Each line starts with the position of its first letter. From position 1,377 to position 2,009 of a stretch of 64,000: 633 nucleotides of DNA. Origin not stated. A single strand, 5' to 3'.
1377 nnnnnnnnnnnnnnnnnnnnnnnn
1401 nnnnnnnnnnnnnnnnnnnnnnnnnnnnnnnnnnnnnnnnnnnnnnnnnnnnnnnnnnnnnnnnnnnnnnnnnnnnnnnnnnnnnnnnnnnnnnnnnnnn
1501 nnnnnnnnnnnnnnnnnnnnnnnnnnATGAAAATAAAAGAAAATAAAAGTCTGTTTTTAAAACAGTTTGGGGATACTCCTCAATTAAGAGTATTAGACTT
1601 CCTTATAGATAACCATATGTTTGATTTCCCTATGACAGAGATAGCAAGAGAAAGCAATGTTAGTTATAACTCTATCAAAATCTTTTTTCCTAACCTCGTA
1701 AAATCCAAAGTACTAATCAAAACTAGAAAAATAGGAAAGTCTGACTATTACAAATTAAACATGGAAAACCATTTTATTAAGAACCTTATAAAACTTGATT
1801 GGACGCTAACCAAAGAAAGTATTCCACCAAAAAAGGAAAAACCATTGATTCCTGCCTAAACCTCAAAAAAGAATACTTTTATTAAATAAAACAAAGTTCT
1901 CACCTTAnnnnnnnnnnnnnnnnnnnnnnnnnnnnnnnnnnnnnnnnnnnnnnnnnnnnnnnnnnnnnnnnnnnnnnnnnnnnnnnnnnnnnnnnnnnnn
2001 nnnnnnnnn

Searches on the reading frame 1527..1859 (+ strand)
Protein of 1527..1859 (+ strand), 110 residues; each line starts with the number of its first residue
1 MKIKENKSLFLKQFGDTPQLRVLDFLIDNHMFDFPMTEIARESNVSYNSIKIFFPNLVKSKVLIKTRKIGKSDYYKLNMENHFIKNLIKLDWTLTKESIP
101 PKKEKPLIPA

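Call 82: find_encoding_contigs(protein=window:1527-1859:+, flank=10000, max_places=3)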
Protein window:1527-1859:+ (110 aa): no gene with exactly this product is on record in the collection.
